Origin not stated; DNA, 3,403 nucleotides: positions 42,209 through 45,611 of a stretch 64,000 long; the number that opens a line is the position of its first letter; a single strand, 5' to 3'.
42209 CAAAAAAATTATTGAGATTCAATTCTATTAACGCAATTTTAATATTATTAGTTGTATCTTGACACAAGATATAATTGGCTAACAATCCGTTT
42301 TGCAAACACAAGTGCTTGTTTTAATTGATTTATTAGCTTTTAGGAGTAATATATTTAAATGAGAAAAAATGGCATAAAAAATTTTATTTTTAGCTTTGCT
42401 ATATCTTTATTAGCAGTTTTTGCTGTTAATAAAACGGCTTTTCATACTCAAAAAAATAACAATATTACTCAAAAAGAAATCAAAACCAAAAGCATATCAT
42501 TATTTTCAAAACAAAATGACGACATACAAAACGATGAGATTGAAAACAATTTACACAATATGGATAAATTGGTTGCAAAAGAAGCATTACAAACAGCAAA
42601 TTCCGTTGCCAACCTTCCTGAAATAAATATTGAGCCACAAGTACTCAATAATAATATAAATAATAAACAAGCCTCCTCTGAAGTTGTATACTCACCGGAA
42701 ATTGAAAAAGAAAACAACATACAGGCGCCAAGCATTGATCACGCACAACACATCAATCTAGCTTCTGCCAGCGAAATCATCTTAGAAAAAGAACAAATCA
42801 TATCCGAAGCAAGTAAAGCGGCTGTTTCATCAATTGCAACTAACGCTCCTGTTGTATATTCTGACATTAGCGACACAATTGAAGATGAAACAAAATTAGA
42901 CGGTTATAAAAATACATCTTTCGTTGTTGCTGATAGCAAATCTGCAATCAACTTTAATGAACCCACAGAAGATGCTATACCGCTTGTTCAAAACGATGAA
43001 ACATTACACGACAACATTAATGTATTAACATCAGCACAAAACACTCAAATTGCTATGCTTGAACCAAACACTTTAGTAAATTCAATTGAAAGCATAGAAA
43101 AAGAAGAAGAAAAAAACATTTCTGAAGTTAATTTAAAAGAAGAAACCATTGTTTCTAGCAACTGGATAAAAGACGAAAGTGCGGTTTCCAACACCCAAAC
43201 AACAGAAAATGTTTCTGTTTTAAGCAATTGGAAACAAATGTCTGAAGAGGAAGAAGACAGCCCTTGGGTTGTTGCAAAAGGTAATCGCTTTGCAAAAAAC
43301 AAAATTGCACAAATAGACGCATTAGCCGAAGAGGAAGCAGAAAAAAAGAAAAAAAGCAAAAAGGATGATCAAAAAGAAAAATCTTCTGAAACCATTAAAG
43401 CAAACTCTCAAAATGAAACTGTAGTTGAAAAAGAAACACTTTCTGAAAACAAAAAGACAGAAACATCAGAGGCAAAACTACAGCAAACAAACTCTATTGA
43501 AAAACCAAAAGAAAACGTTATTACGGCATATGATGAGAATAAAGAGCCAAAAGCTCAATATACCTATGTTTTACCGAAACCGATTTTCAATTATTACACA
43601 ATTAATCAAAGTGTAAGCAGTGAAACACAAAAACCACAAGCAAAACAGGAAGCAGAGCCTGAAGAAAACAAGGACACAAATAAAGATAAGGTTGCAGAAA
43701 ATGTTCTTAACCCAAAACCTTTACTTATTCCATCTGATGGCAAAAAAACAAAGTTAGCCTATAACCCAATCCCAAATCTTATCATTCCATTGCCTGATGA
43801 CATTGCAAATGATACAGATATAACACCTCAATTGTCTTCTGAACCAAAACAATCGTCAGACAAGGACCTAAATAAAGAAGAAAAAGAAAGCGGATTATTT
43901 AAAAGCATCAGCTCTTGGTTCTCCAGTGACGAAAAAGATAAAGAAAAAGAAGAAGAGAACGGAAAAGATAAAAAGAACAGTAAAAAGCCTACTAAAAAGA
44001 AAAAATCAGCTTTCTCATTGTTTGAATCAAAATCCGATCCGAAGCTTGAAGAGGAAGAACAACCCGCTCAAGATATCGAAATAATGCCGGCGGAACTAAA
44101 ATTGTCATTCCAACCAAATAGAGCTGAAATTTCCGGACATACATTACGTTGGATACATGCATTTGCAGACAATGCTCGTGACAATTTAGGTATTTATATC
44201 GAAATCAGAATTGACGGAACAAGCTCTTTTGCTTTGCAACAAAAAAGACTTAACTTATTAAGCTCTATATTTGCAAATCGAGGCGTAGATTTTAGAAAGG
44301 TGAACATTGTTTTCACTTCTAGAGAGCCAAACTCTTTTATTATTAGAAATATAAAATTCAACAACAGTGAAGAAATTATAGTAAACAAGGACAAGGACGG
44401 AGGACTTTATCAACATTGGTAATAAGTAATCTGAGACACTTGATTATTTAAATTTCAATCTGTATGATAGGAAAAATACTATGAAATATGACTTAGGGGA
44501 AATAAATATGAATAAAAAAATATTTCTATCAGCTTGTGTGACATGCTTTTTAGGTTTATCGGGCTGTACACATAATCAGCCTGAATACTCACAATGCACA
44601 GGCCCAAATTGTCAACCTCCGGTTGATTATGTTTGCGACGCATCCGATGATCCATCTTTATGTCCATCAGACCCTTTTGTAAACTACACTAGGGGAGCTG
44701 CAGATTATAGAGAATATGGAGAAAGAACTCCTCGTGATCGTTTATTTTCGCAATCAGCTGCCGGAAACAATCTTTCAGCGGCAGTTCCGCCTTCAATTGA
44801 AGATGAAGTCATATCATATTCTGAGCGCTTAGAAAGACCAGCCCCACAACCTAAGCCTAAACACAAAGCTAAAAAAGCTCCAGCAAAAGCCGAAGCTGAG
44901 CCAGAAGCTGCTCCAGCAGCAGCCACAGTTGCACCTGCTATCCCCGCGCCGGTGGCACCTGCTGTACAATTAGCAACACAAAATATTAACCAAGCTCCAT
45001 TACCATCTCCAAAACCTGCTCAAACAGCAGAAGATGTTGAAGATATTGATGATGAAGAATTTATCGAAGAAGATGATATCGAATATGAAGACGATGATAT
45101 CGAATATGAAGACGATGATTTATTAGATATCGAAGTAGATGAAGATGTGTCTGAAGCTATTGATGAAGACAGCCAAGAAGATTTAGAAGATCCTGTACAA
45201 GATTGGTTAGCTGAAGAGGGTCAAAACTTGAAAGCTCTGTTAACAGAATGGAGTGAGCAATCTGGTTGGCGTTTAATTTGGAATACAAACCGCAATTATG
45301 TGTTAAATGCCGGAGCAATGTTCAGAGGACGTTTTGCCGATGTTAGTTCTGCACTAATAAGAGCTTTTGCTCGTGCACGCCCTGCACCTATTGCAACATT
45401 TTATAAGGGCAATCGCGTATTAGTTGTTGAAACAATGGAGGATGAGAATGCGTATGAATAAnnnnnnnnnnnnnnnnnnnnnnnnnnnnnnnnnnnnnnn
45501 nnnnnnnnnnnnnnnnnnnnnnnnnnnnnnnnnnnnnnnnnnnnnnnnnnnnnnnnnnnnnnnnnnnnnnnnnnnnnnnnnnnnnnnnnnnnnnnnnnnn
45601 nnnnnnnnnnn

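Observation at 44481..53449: R64/ICE-like type IVb (thin-pilus-type) biogenesis operon with expanded components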

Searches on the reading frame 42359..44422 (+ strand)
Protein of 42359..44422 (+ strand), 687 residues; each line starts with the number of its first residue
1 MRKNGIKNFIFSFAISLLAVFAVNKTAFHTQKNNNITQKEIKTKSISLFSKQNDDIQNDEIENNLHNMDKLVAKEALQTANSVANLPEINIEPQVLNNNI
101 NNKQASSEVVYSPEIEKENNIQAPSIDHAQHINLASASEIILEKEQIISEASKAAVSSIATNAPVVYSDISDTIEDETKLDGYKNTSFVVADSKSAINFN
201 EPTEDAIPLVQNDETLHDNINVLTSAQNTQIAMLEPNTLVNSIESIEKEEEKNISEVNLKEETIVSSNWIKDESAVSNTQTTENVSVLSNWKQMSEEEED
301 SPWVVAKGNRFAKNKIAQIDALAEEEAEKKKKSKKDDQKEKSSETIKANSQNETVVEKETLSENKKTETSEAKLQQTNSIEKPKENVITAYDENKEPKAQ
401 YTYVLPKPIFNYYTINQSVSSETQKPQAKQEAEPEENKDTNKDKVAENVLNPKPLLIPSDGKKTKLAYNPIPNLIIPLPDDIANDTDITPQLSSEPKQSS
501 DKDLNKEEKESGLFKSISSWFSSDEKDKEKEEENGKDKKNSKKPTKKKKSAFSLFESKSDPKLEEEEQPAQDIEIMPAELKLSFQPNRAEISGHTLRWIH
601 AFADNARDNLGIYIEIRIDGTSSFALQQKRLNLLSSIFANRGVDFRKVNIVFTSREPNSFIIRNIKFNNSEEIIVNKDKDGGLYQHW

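Call 3: search_protein_families(library=pfam, proteins=[window:42359-44422:+], max_evalue=0.1)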
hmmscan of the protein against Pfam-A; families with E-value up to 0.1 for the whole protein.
window:42359-44422:+ (687 aa): 0 families

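Call 4: search_protein_families(library=ncbifam, proteins=[window:42359-44422:+], max_evalue=0.1)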
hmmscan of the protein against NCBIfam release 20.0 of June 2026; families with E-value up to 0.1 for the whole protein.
window:42359-44422:+ (687 aa): 0 families
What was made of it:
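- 42359..44422 (+): Probable first gene of the operon: a 687-aa protein with an N-terminal hydrophobic segment, a long low-complexity region and a C-terminal OmpA-like (peptidoglycan-binding type) domain at about residues 581-660. No Pfam or NCBIfam hit (calls 3, 4).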

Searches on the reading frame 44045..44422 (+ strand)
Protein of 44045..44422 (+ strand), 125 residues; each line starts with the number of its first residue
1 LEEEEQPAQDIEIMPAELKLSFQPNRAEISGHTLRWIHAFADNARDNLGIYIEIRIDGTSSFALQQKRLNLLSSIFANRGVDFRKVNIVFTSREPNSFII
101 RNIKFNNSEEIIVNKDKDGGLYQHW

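Call 51: search_solved_structures(query=A3, max_evalue=10)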
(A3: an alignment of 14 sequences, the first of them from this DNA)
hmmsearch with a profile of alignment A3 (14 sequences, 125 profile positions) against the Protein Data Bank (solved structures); distinct sequences matched with E-value up to 10: 4.
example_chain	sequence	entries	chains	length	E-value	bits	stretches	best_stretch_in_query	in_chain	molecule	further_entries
6jfw_A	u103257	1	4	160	0.78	12.8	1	5-86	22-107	PA0833-PD protein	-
7fh0_A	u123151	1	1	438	1.2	12.2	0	77-105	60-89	Spike protein S1,Spike protein S1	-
9luc_C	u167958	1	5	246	1.3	12.1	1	12-30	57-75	Flagellar motor protein MotA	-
9lu9_A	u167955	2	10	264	1.3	12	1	12-30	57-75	Flagellar motor protein MotA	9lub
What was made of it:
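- Tried and rejected: A PDB sequence-profile search found nothing significant (call 51).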

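Call 61: find_homologous_proteins(query=window:44045-44422:+, max_evalue=0.001)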
Query window:44045-44422:+ (125 aa): 46 proteins with E <= 0.001 among 49 candidates.
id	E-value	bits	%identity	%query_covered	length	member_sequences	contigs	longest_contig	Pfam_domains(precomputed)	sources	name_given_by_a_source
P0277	4.3e-60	219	81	100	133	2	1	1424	-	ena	-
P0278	1.1e-56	208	86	90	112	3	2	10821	-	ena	-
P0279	1.0e-55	205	76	98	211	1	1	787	-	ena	-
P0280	1.0e-48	182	77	86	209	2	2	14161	-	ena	-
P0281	7.8e-48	179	75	89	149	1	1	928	-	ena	-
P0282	2.7e-47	178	74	87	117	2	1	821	-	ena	-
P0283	4.4e-47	177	82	78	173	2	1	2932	-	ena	-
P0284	2.6e-46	175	74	86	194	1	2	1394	-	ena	-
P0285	8.9e-45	170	80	78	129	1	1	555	-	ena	-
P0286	4.6e-37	145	64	82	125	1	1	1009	-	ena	-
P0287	1.1e-36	144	62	94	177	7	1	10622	-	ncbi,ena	-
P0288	2.3e-35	139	59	88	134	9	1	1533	-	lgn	-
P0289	6.5e-35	138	65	78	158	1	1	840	-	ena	-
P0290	3.3e-34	135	67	74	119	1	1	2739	-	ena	-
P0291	4.9e-34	135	54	99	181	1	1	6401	-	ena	-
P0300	8.2e-33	131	68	75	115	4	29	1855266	-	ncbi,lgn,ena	ncbi:MAG: hypothetical protein ACLSFR_00175 [Alphaproteobacteria bacterium]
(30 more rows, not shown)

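Call 65: find_encoding_contigs(protein=P0300, flank=10000, max_places=2)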
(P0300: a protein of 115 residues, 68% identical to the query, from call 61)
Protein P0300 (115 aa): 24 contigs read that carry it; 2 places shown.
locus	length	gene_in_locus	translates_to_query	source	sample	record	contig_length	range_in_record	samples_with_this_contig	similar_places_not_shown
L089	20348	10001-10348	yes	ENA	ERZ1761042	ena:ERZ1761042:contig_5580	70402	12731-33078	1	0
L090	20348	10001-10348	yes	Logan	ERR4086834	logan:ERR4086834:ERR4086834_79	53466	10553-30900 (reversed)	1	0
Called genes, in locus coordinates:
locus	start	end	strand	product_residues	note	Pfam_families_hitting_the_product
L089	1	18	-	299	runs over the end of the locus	-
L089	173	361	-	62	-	-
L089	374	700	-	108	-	-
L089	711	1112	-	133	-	-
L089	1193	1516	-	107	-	-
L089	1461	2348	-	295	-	PF03135:CagE_TrbE_VirB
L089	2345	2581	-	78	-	-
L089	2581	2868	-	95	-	-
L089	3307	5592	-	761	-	-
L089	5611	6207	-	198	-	-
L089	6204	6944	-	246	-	-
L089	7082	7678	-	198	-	PF04956:TrbC (faint)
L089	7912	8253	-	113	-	PF04956:TrbC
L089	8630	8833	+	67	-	-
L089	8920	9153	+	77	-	-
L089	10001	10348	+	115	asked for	-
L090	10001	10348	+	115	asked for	-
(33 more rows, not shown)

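Call 69: predict_structure(alignment_id=A4)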
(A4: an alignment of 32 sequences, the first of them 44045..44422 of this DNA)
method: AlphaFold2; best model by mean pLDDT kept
length: 125 residues; sequences in the alignment: 32
mean_pLDDT: 75.3   pTM: 0.64
mean pLDDT of the five models: 75.3, 74.7, 73.9, 73.0, 72.1
residues with pLDDT >= 90: 32; 70-90: 57; 50-70: 15; < 50: 21
segments of 3 or more residues with pLDDT < 50: 107-125
pLDDT, mean of each block of 10 residues (from residue 1): 54 74 84 88 89 86 87 92 89 82 63 35 34
secondary structure, 60 per line:
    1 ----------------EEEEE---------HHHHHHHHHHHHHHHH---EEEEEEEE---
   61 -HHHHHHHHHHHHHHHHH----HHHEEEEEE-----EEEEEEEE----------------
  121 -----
elements in order: E17-21 H31-46 E50-57 H62-78 E86-91 E97-104
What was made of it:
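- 42359..44422 (+): AF2 model of the C-terminal 125 aa: pLDDT 75, beta-alpha-beta-alpha-beta-beta (call 69).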

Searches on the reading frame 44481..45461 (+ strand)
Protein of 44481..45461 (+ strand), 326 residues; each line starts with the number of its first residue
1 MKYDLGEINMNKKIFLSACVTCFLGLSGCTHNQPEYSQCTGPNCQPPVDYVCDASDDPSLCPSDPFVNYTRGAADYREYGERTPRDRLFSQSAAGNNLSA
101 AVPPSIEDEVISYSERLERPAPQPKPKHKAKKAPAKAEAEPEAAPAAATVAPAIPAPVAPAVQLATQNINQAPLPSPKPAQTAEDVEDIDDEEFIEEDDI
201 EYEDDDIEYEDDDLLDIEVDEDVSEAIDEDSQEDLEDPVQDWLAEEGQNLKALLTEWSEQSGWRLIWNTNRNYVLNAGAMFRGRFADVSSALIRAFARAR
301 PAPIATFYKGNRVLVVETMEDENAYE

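Call 3: search_protein_families(library=pfam, proteins=[window:44481-45461:+], max_evalue=0.1)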
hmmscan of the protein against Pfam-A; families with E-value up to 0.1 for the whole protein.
window:44481-45461:+ (326 aa): 1 family
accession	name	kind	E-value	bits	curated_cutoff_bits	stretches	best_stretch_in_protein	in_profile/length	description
PF10671.14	TcpQ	-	4.2e-16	59.2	27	1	240-317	1-78/80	Toxin co-regulated pilus biosynthesis protein Q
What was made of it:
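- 44481..45461 (+): PilL/BfpG/TcpQ-like lipoprotein (326 aa): lipobox LSGC, a conserved N-terminal region, a species-specific Pro/Ala plus acidic-repeat insert, and a C-terminal TcpQ domain. PF10671 4e-16 at residues 240-317 (call 3).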

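Call 4: search_protein_families(library=ncbifam, proteins=[window:44481-45461:+], max_evalue=0.1)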
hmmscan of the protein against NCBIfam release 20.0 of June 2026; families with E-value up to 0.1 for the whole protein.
window:44481-45461:+ (326 aa): 5 families
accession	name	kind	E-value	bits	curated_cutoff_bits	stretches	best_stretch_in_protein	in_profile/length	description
TIGR04526.1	predic_Ig_block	subfamily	0.0022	17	150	1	91-270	62-232/693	putative immunoglobulin-blocking virulence protein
NF033761.1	gliding_GltJ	equivalog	0.01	14.9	450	1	115-186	412-484/671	adventurous gliding motility protein GltJ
NF004560.0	PRK05901.1-1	equivalog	0.02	14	711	1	122-251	73-201/516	RNA polymerase sigma factor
NF052588.1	RnaseEMycob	equivalog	0.032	12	1400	1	179-237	840-901/945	ribonuclease E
NF004561.0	PRK05901.1-3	equivalog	0.094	11.8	582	0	123-236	96-204/537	RNA polymerase sigma factor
